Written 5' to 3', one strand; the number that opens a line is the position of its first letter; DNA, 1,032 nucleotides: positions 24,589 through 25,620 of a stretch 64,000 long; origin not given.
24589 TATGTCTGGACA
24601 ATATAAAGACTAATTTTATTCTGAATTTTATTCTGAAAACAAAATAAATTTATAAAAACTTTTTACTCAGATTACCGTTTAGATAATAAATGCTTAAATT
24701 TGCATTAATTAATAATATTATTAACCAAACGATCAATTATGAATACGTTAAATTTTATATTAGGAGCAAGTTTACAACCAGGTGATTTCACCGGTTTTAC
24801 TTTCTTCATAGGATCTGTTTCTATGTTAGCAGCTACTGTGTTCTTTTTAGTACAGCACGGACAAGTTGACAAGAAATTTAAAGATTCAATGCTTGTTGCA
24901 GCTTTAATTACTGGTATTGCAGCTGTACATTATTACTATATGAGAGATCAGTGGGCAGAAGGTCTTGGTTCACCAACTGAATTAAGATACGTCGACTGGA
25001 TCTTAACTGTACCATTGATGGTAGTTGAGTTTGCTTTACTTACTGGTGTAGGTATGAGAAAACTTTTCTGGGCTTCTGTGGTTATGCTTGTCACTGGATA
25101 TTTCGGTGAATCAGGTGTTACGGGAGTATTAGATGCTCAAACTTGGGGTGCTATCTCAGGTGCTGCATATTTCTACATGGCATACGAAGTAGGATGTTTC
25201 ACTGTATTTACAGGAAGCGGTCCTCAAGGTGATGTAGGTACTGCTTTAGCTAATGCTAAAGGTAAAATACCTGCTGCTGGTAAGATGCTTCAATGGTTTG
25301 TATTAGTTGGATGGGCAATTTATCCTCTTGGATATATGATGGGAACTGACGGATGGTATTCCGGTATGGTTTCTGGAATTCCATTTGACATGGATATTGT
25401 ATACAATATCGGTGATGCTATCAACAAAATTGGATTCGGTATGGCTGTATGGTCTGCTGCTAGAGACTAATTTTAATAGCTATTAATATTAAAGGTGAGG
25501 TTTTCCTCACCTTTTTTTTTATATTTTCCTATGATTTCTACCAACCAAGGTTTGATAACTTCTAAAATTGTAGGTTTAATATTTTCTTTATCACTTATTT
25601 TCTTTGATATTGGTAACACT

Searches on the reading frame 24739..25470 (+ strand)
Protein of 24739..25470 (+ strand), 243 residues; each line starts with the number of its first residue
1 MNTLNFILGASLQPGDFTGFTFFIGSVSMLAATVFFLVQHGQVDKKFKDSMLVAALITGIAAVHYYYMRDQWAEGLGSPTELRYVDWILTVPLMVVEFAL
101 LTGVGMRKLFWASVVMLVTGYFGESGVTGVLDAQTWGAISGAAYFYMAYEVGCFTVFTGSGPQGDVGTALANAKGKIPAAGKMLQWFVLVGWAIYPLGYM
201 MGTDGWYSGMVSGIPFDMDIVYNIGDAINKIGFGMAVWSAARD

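Call 4: search_protein_families(library=pfam, proteins=[window:24739-25470:+])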
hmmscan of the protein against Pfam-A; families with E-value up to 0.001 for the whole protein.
window:24739-25470:+ (243 aa): 1 family
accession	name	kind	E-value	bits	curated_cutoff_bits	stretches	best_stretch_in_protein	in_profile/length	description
PF01036.24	Bac_rhodopsin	-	1.5e-34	119.9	24.6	1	17-241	2-221/224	Bacteriorhodopsin-like protein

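Call 5: search_protein_families(library=ncbifam, proteins=[window:24739-25470:+])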
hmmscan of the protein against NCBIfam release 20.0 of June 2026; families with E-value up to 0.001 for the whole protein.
window:24739-25470:+ (243 aa): 0 families

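Call 23: find_homologous_proteins(query=window:24739-25470:+, max_evalue=1e-20)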
Query window:24739-25470:+ (243 aa): 7757 proteins with E <= 1e-20 among 8000 candidates; the best 120 are listed.
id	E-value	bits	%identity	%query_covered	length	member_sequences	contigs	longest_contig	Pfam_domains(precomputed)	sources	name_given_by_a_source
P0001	4.1e-153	526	97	100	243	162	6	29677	PF01036.25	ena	-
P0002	1.3e-142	492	92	100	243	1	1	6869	PF01036.25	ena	-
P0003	9.1e-141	486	90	100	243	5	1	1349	PF01036.25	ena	-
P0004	3.9e-138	477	89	100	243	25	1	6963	PF01036.25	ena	-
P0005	6.3e-138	477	89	100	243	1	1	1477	PF01036.25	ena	-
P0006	7.5e-138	476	90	100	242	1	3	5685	PF01036.25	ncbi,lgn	-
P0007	1.0e-137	476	88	100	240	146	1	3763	PF01036.25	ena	-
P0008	1.3e-137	475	89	100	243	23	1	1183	PF01036.25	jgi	jgi:bacteriorhodopsin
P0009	1.8e-137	475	88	100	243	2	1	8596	PF01036.25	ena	-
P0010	2.0e-137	475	89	100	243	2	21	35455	PF01036.25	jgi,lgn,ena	jgi:bacteriorhodopsin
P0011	4.8e-137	474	89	100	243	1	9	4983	PF01036.25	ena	-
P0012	5.4e-137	473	89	100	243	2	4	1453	PF01036.25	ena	-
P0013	7.0e-137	473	91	100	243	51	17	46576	PF01036.25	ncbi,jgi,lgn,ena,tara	jgi:bacteriorhodopsin|tara:strand:+ start:2575 stop:3306 length:732 start_codon:yes stop_codon:yes g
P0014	7.8e-137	473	88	100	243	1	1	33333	PF01036.25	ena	-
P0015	9.7e-137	473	89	100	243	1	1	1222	PF01036.25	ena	-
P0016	1.3e-136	472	89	100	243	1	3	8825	PF01036.25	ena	-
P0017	2.0e-136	472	89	100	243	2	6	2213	PF01036.25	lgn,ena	-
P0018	2.9e-136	471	89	100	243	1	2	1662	PF01036.25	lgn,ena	-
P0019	4.0e-136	471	88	98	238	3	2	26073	PF01036.25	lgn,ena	-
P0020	4.1e-136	471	89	100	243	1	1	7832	PF01036.25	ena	-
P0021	4.3e-136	471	89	100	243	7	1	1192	PF01036.25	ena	-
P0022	5.7e-136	470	89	100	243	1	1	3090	PF01036.25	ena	-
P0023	7.6e-136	470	89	100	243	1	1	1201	PF01036.25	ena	-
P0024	1.3e-135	469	88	98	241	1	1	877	PF01036.25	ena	-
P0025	4.0e-135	467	88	100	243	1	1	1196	PF01036.25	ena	-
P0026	9.1e-135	466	88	100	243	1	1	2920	PF01036.25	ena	-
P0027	8.4e-133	460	86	100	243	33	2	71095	PF01036.25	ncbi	-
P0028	8.6e-130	450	85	100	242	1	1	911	PF01036.25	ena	-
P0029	2.2e-129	449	85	100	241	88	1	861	PF01036.25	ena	-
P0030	2.3e-128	445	85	100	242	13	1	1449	PF01036.25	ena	-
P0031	7.1e-128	444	83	100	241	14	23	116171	PF01036.25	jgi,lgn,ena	jgi:sensory rhodopsin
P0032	3.1e-127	441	84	100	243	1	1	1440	PF01036.25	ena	-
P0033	4.7e-126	438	84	95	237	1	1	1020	PF01036.25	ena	-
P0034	4.5e-124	431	83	100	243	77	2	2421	PF01036.25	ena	-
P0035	5.4e-124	431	82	100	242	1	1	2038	PF01036.25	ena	-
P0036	3.4e-123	428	85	100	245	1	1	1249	PF01036.25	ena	-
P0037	1.7e-122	426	82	96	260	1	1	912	PF01036.25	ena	-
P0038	3.7e-122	425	81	100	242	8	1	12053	PF01036.25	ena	-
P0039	1.3e-121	423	81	100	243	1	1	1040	PF01036.25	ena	-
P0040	1.9e-121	423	82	100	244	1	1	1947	PF01036.25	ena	-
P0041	2.5e-121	422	81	100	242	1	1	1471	PF01036.25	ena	-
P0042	2.6e-121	422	82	100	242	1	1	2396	PF01036.25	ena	-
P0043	3.1e-121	422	81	100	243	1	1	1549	PF01036.25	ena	-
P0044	3.2e-121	422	81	100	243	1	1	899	PF01036.25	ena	-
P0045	3.8e-121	422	81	100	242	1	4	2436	PF01036.25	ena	-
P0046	3.9e-121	421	80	100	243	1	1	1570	PF01036.25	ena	-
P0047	4.8e-121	421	82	100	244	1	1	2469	PF01036.25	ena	-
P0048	7.0e-121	421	81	100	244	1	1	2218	PF01036.25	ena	-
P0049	7.8e-121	421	81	100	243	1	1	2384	PF01036.25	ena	-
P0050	8.1e-121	420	81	100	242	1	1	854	PF01036.25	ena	-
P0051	1.6e-120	419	81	100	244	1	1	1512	PF01036.25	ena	-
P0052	2.3e-120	419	81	100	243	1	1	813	PF01036.25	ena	-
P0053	2.3e-120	419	81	100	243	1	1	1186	PF01036.25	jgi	-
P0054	2.4e-120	419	87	88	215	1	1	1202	PF01036.25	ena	-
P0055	4.5e-120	418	80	100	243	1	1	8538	PF01036.25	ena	-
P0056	5.1e-120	418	87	88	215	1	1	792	PF01036.25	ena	-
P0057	6.0e-120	418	81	100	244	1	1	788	PF01036.25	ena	-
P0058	6.3e-120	418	80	100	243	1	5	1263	PF01036.25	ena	-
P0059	6.6e-120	417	81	100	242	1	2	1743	PF01036.25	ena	-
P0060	7.1e-120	417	80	100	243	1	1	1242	PF01036.25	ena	-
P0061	1.3e-119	416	80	100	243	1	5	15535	PF01036.25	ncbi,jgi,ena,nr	ncbi:MAG: rhodopsin [Flavobacteriaceae bacterium]|jgi:bacteriorhodopsin|nr:rhodopsin [Flavobacteriac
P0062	1.4e-119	416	81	100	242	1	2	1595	PF01036.25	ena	-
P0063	3.0e-119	415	81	100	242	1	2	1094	PF01036.25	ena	-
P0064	3.1e-119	415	81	100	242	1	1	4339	PF01036.25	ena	-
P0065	3.6e-119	415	81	100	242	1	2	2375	PF01036.25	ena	-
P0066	3.9e-119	415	80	100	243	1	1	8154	PF01036.25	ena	-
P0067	4.4e-119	415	80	100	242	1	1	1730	PF01036.25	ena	-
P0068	5.4e-119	414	81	100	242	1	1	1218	PF01036.25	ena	-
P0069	5.8e-119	414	80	100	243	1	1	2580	PF01036.25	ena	-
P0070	6.5e-119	414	80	100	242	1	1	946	PF01036.25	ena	-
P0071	7.7e-119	414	80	100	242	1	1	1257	PF01036.25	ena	-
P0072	8.6e-119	414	80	100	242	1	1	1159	PF01036.25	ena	-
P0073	1.1e-118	413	80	100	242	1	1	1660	PF01036.25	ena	-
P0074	1.2e-118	413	81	100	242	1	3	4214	PF01036.25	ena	-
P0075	1.3e-118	413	80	100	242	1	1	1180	PF01036.25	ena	-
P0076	1.7e-118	413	80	100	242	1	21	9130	PF01036.25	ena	-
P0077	3.6e-118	412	80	100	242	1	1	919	PF01036.25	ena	-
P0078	4.3e-118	412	79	100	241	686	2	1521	PF01036.25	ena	-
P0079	1.0e-117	410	80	100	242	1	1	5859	PF01036.25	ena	-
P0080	2.1e-117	409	82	100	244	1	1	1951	PF01036.25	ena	-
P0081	6.4e-117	408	79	100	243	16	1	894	PF01036.25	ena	-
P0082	2.4e-116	406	79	100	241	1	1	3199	PF01036.25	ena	-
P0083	2.5e-116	406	79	100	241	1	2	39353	PF01036.25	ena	-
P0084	3.2e-116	405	78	100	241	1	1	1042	PF01036.25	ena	-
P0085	3.4e-116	405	79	100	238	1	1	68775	PF01036.25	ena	-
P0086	3.7e-116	405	79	100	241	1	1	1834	PF01036.25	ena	-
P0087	5.2e-116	405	79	100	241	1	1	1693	PF01036.25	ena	-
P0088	9.8e-116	404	79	100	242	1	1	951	PF01036.25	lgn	-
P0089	1.2e-115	404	79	99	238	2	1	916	PF01036.25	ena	-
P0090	1.4e-115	403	79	100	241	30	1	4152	PF01036.25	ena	-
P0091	1.7e-115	403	79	100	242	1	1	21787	PF01036.25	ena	-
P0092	2.1e-115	403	78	100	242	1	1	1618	PF01036.25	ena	-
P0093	2.3e-115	403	78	100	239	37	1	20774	PF01036.25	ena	-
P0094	2.4e-115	403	79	100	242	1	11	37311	PF01036.25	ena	-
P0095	2.5e-115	402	79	100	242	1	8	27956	PF01036.25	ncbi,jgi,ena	-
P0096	2.5e-115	402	77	100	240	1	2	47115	PF01036.25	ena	-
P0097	3.1e-115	402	78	100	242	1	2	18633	PF01036.25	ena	-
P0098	3.5e-115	402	78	100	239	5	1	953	PF01036.25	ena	-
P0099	4.2e-115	402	79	100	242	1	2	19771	PF01036.25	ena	-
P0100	4.3e-115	402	79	100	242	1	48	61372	PF01036.25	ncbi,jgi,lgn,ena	jgi:bacteriorhodopsin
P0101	4.4e-115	402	79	100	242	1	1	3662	PF01036.25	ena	-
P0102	4.5e-115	402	78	100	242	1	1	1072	PF01036.25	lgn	-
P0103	4.7e-115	402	79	99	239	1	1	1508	PF01036.25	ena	-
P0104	5.6e-115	401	79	100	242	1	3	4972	PF01036.25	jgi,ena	jgi:bacteriorhodopsin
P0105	5.7e-115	401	79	100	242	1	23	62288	PF01036.25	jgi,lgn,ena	jgi:bacteriorhodopsin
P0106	6.2e-115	401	78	100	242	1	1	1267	PF01036.25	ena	-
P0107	6.2e-115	401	79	100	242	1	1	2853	PF01036.25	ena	-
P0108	6.5e-115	401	79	100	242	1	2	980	PF01036.25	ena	-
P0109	6.6e-115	401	79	100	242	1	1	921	PF01036.25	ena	-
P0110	6.7e-115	401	79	100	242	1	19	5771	PF01036.25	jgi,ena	jgi:bacteriorhodopsin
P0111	7.3e-115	401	78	100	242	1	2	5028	PF01036.25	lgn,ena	-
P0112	7.4e-115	401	78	100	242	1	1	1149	PF01036.25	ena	-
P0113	7.6e-115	401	78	100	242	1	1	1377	PF01036.25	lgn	-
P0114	8.0e-115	401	78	100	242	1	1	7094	PF01036.25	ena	-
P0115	8.3e-115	401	81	100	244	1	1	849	PF01036.25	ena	-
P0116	8.3e-115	401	79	100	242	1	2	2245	PF01036.25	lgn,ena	-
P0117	8.6e-115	401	79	100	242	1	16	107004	PF01036.25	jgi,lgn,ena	jgi:bacteriorhodopsin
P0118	8.6e-115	401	78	100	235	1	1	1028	PF01036.25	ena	-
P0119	8.7e-115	401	78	100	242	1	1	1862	PF01036.25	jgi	-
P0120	8.7e-115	401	78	100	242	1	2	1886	PF01036.25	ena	-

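Call 25: find_encoding_contigs(protein=P0031, flank=8000, max_places=3)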
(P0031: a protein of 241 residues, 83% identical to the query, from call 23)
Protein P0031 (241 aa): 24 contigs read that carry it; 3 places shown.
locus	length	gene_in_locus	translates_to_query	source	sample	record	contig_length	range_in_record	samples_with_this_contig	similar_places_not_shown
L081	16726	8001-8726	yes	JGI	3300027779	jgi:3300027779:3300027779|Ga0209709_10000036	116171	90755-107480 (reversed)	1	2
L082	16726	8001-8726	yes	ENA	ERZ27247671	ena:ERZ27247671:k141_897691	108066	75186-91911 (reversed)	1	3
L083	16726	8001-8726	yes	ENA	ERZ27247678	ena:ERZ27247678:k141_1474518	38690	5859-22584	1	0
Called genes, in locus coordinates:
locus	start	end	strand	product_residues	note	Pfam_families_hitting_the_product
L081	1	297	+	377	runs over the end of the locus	PF06347:SH3_4 (faint), PF08239:SH3_3, PF18348:SH3_16, PF00877:NLPC_P60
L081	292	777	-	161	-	PF00578:AhpC-TSA, PF08534:Redoxin, PF13905:Thioredoxin_8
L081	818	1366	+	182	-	PF00403:HMA (weak)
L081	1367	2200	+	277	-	-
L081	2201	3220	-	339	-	PF01112:Asparaginase_2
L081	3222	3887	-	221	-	PF03167:UDG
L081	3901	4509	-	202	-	PF11138:DUF2911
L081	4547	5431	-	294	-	-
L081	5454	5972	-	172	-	-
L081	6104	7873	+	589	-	PF00474:SSF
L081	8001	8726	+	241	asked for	PF01036:Bac_rhodopsin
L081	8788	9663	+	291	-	PF15461:BCD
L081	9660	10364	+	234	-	PF14808:TMEM164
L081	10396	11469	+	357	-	PF05222:AlaDh_PNT_N, PF01262:AlaDh_PNT_C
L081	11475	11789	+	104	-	PF12769:PNTB_4TM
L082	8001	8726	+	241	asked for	PF01036:Bac_rhodopsin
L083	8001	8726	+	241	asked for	PF01036:Bac_rhodopsin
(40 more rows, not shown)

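Call 26: find_encoding_contigs(protein=P0100, flank=8000, max_places=3)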
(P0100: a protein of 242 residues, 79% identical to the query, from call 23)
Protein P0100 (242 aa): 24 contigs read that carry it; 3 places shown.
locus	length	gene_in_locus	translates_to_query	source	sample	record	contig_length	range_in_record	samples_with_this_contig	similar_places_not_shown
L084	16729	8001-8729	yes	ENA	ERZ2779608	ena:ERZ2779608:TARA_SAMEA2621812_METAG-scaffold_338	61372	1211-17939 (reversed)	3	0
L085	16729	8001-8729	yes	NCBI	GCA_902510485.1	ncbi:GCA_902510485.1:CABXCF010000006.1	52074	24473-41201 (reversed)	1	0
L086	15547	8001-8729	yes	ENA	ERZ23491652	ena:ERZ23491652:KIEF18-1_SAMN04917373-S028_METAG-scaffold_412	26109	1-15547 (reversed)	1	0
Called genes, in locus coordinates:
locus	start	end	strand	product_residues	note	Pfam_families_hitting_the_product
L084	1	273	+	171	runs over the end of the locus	PF01025:GrpE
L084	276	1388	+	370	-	PF00226:DnaJ, PF01556:DnaJ_C, PF00684:DnaJ_CXXCXGXG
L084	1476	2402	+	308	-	PF00005:ABC_tran, PF13304:AAA_21 (weak), PF13732:DrrA1-3_C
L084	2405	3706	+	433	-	PF12698:ABC2_membrane_3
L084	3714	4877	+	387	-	PF00072:Response_reg, PF00158:Sigma54_activat, PF14532:Sigma54_activ_2, PF00004:AAA (weak), PF07728:AAA_5 (weak), PF25601:AAA_lid_14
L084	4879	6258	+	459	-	PF04389:Peptidase_M28, PF01546:Peptidase_M20 (faint)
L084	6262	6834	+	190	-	-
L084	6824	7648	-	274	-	PF00793:DAHP_synth_1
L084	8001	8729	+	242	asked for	PF01036:Bac_rhodopsin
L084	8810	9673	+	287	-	PF15461:BCD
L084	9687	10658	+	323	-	-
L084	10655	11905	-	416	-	PF01943:Polysacc_synt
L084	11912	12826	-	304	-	PF00685:Sulfotransfer_1, PF13469:Sulfotransfer_3 (faint)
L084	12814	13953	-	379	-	PF00534:Glycos_transf_1 (faint), PF13524:Glyco_trans_1_2 (faint)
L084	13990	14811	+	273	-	PF00535:Glycos_transf_2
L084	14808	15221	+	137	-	PF05523:FdtA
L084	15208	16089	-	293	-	PF00535:Glycos_transf_2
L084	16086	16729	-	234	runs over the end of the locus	PF00005:ABC_tran, PF13304:AAA_21 (faint)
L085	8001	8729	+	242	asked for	PF01036:Bac_rhodopsin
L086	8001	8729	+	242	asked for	PF01036:Bac_rhodopsin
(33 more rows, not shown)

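Call 27: find_encoding_contigs(protein=P0061, flank=8000, max_places=3)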
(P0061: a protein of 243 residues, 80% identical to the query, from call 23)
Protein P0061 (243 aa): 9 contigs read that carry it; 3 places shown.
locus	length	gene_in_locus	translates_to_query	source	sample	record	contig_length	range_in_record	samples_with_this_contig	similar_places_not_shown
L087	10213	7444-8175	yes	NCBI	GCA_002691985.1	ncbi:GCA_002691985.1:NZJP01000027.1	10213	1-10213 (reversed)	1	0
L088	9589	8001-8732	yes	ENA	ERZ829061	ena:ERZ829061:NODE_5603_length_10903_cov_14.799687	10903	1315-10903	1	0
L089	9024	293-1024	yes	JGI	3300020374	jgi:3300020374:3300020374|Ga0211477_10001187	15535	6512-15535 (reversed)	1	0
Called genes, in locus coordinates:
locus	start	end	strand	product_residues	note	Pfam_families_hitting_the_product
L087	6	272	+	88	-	PF01025:GrpE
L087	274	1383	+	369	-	-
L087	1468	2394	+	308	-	-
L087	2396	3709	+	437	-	-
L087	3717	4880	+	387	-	-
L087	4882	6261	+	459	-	-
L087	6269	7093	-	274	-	-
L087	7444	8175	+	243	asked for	PF01036:Bac_rhodopsin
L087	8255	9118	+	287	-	-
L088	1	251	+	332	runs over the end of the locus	PF01370:Epimerase, PF08338:DUF1731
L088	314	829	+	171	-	PF01025:GrpE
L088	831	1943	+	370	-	PF00226:DnaJ, PF01556:DnaJ_C, PF00684:DnaJ_CXXCXGXG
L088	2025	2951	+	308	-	PF00005:ABC_tran, PF13304:AAA_21 (weak), PF13732:DrrA1-3_C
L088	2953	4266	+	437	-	PF12698:ABC2_membrane_3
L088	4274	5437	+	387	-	PF00072:Response_reg, PF00158:Sigma54_activat, PF14532:Sigma54_activ_2, PF00004:AAA (weak), PF07728:AAA_5 (weak), PF25601:AAA_lid_14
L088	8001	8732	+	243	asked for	PF01036:Bac_rhodopsin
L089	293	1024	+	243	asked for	PF01036:Bac_rhodopsin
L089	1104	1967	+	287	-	PF15461:BCD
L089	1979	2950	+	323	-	-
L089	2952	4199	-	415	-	PF01943:Polysacc_synt (weak)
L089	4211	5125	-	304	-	PF00685:Sulfotransfer_1, PF13469:Sulfotransfer_3 (faint)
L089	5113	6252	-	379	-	PF00534:Glycos_transf_1 (faint), PF13524:Glyco_trans_1_2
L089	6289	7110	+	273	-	PF00535:Glycos_transf_2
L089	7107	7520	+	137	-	PF05523:FdtA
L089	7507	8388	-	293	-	PF00535:Glycos_transf_2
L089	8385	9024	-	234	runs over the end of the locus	PF02463:SMC_N (faint), PF00005:ABC_tran, PF13304:AAA_21 (weak)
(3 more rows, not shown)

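Call 33: search_protein_families(library=pfam, proteins=[L084:9687-10658:+], max_evalue=0.01)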
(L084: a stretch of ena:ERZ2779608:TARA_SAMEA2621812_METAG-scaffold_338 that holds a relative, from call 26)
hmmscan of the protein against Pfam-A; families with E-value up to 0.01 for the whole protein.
L084:9687-10658:+ (323 aa): 1 family
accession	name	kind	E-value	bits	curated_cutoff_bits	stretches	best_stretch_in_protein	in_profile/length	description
PF13480.13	Acetyltransf_6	-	0.00043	20.9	22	1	204-282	59-140/143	Acetyltransferase (GNAT) domain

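Call 57: search_solved_structures(query=window:24739-25470:+, show_alignments=2, max_evalue=1e-20)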
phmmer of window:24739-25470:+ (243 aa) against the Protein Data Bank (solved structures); distinct sequences matched with E-value up to 1e-20: 16.
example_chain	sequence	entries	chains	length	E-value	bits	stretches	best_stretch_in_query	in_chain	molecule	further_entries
9jov_A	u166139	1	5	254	4e-60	206.8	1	10-241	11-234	Proteorhodopsin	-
9jou_A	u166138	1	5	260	4.4e-60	206.7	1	10-241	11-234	Proteorhodopsin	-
4jq6_A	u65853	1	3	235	1.6e-40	142.6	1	9-241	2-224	Proteorhodopsin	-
8cqc_A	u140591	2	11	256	2.5e-40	142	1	9-241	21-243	Green-light absorbing proteorhodopsin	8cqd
7b03_A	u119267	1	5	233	3.7e-40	141.4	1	9-241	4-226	Proteorhodopsin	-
8cnk_A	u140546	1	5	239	4.1e-40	141.3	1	9-241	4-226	Green-light absorbing proteorhodopsin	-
2l6x_A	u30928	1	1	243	4.2e-40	141.2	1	9-241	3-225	Green-light absorbing proteorhodopsin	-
4knf_A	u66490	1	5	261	3.3e-38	135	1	9-241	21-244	Blue-light absorbing proteorhodopsin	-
4kly_A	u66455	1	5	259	4.9e-38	134.5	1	9-241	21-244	Blue-light absorbing proteorhodopsin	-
9r22_A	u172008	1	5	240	9.1e-37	130.3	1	12-241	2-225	microbial rhodopsin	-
4hyj_A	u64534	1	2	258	7.9e-33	117.4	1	18-240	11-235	Rhodopsin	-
9jtq_A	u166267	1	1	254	1.2e-30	110.3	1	17-238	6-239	Rhodopsin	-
9r23_A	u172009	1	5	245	1.5e-25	93.5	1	10-241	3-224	flotillin-associated rhodopsin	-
9r21_A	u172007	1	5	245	2.5e-25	92.8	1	10-241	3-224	flotillin-associated rhodopsin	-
5jsi_A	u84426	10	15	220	5e-25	91.8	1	19-242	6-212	Bacteriorhodopsin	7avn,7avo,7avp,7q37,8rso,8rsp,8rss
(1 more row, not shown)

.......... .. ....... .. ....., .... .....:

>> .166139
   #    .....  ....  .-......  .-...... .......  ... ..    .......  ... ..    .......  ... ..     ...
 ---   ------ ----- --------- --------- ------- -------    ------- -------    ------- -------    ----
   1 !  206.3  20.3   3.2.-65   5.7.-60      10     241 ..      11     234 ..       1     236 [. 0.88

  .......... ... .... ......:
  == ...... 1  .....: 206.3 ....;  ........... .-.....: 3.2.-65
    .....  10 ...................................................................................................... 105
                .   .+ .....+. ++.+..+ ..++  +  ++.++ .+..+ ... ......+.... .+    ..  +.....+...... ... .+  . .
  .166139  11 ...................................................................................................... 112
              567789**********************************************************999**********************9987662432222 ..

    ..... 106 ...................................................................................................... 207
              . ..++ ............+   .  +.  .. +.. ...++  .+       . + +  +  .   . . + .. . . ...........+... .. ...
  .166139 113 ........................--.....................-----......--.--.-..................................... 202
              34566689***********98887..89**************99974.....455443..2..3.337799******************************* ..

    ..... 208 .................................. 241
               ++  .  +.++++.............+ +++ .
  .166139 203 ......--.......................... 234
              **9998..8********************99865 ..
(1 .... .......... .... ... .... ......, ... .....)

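Call 72: find_related_loci(query=window:24739-25470:+, collection=viral_contigs, flank=6000)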
Query window:24739-25470:+ (243 aa) in viral_contigs; peptide patterns used: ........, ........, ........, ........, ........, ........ (x = any residue, [..] = any of these).
2 stretches matched a pattern, but none encodes a relative of the query by tblastn (E <= 1e-3).

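Call 74: find_related_loci(query=A4, collection=viral_contigs, flank=6000)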
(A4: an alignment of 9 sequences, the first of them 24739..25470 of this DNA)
Query A4 (243 aa) in viral_contigs; peptide patterns used: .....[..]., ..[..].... (x = any residue, [..] = any of these).
54 stretches matched a pattern; 2 encode a relative of the query (tblastn E <= 1e-3); 2 distinct loci.
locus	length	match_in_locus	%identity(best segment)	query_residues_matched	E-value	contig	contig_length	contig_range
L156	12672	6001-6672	49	10-241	1e-64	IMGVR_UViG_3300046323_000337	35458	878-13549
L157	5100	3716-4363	36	11-243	1e-45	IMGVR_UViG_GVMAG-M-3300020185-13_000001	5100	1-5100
